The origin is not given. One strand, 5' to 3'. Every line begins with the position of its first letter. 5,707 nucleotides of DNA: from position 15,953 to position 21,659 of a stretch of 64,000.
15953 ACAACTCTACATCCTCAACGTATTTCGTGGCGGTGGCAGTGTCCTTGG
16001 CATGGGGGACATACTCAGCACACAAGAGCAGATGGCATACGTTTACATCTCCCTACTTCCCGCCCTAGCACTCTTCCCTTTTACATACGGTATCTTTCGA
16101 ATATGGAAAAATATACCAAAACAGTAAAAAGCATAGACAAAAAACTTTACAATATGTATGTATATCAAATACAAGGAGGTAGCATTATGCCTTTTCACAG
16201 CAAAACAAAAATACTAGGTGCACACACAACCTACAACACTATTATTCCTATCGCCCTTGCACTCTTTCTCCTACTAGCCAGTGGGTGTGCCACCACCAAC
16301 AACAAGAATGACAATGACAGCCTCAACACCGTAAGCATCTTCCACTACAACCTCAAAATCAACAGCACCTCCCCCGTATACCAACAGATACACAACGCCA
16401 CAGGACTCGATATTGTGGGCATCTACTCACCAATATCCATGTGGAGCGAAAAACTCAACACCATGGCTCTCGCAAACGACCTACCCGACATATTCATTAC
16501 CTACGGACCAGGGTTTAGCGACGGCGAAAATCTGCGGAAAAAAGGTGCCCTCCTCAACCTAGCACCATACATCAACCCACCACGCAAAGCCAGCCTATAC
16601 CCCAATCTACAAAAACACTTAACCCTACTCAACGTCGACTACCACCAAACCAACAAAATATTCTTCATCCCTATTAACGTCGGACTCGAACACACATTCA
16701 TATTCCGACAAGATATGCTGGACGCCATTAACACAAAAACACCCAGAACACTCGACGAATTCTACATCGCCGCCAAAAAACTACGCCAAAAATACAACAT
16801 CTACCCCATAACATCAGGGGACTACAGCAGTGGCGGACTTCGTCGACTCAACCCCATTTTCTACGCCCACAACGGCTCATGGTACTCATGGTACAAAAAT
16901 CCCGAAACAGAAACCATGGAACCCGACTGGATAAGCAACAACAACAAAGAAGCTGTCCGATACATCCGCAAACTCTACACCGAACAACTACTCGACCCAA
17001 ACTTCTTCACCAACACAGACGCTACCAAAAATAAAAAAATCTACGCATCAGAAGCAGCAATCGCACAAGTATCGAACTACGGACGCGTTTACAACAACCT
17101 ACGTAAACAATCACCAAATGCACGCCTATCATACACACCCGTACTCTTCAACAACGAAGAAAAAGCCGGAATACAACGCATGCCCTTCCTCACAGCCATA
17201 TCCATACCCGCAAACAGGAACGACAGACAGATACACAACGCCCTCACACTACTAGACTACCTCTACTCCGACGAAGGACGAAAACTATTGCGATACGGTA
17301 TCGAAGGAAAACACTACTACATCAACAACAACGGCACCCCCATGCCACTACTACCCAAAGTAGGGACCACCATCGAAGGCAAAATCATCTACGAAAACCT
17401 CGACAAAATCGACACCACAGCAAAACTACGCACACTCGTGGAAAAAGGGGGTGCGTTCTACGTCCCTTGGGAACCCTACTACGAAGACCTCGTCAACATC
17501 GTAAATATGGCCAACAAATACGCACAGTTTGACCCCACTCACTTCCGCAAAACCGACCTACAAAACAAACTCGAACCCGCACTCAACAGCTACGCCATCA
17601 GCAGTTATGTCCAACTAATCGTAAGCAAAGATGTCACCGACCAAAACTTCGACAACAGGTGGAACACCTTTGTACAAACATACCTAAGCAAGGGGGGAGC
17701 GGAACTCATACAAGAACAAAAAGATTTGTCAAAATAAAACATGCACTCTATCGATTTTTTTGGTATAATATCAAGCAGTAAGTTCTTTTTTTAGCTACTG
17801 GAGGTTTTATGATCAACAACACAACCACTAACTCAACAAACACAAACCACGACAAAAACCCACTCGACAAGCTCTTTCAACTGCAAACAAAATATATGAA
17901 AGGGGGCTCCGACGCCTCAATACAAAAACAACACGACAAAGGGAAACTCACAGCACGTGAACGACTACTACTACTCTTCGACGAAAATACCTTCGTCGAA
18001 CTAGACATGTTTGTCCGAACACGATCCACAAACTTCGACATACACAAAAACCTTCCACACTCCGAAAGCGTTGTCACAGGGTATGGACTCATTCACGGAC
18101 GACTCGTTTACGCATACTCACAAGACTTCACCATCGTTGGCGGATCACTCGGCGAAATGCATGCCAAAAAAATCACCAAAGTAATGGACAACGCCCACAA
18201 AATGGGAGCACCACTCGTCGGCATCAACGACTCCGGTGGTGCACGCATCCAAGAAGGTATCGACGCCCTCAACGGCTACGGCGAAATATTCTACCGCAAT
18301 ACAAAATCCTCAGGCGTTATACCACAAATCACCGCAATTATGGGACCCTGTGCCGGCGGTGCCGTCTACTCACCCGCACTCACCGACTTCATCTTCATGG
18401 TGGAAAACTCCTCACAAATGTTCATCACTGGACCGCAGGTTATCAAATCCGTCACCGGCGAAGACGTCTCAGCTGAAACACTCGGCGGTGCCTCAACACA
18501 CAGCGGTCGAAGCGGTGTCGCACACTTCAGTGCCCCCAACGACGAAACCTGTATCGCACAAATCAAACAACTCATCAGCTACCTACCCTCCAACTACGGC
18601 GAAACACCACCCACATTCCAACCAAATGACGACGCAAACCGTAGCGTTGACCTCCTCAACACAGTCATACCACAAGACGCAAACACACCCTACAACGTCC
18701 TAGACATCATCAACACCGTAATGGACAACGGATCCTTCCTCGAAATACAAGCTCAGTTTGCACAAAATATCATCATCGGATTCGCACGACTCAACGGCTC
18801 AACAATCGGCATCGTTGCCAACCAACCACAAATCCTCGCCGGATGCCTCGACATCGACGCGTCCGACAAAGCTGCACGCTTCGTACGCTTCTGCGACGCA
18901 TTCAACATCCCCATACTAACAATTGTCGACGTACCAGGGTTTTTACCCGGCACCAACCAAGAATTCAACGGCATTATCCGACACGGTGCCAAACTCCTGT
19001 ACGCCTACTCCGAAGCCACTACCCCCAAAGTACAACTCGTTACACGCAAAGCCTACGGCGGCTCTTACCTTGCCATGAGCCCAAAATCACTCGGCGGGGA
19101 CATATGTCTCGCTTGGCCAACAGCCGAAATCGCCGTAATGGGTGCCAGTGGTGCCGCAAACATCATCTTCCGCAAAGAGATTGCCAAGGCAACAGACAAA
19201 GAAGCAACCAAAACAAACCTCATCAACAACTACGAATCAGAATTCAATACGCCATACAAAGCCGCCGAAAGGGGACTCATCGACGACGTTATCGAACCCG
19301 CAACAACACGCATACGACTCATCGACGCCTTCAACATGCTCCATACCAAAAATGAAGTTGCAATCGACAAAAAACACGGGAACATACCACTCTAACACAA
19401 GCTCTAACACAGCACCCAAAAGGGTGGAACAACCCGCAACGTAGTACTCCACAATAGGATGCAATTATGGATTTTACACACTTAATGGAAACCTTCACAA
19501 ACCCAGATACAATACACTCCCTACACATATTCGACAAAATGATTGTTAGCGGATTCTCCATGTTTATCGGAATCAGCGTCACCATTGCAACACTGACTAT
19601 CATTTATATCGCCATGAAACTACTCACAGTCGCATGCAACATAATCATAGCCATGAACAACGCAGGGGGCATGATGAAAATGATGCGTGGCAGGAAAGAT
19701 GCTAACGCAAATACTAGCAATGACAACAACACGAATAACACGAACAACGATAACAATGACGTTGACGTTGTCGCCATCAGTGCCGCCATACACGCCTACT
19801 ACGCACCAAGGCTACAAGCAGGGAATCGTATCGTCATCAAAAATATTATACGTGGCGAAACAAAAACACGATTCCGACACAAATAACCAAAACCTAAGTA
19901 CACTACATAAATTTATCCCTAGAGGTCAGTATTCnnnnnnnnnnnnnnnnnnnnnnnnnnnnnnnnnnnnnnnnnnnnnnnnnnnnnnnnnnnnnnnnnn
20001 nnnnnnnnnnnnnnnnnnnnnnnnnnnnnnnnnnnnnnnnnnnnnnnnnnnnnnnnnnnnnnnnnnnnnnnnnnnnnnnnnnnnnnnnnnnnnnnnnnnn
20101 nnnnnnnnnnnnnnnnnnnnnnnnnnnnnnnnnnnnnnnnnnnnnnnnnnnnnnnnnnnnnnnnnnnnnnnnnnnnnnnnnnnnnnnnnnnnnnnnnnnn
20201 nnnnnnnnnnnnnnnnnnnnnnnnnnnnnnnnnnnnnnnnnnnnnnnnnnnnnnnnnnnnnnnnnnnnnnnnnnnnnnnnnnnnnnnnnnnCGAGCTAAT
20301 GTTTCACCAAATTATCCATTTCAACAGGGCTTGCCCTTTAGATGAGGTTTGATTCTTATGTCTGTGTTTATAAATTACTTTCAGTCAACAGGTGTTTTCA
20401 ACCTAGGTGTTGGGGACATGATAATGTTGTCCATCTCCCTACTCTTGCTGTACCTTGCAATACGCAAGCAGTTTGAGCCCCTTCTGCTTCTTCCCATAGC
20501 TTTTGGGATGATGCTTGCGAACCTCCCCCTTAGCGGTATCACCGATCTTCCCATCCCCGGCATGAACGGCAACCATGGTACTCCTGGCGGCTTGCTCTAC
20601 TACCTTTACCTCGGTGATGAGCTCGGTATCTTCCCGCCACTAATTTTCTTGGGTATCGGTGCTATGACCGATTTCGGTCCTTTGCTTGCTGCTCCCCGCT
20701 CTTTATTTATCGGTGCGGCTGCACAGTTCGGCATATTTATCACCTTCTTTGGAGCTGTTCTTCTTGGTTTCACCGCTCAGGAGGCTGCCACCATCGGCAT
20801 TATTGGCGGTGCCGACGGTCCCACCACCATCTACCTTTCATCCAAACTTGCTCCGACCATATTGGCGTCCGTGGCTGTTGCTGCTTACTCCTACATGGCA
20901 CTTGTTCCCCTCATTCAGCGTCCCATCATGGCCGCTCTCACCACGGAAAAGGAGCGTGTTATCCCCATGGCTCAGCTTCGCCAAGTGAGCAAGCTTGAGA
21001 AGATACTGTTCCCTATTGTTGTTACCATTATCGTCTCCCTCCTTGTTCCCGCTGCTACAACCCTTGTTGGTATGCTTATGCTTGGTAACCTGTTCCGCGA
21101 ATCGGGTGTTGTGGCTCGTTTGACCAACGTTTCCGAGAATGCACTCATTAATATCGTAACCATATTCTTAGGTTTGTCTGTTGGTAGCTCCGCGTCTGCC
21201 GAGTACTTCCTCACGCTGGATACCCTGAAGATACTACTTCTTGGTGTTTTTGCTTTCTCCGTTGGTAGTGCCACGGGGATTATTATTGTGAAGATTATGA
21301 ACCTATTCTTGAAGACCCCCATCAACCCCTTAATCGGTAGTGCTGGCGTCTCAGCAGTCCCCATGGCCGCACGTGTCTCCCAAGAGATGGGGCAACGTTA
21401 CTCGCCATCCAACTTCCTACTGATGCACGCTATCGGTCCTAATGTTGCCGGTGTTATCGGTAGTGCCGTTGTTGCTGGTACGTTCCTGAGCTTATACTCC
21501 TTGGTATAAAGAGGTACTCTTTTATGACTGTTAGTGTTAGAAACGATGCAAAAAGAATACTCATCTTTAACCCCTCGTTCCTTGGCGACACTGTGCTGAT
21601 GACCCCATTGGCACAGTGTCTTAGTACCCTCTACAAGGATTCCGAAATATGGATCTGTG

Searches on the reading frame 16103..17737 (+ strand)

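Call 21: search_protein_families(library=pfam, proteins=[window:16103-17737:+])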
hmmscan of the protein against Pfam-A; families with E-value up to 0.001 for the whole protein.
window:16103-17737:+ (544 aa): 2 families
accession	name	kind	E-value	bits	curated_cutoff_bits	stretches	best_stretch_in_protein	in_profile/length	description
PF01547.30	SBP_bac_1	-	4.7e-13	50.2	26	1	99-393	21-306/307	Bacterial extracellular solute-binding protein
PF13416.11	SBP_bac_8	-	1.3e-11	45.2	27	1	99-392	9-248/279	Bacterial extracellular solute-binding protein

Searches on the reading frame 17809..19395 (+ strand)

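Call 21: search_protein_families(library=pfam, proteins=[window:17809-19395:+])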
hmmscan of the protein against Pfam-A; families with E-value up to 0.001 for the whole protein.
window:17809-19395:+ (528 aa): 3 families
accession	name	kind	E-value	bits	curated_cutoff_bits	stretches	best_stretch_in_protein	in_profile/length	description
PF01039.27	Carboxyl_trans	-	2.5e-195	650.3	22.3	1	40-526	1-493/493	Carboxyl transferase domain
PF03255.19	ACCA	-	7.7e-13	48.7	23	1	345-468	126-242/310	Acetyl co-enzyme A carboxylase carboxyltransferase-like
PF06833.16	MdcE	-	7.3e-05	23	32.7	1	367-454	28-115/196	Malonate decarboxylase gamma subunit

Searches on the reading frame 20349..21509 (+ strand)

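Call 21: search_protein_families(library=pfam, proteins=[window:20349-21509:+])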
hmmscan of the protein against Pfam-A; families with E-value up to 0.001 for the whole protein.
window:20349-21509:+ (386 aa): 1 family
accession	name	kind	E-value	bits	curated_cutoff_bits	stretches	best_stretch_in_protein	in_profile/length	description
PF03977.18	OAD_beta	-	3.2e-152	507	31.6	1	23-382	2-348/349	Na+-transporting oxaloacetate decarboxylase beta subunit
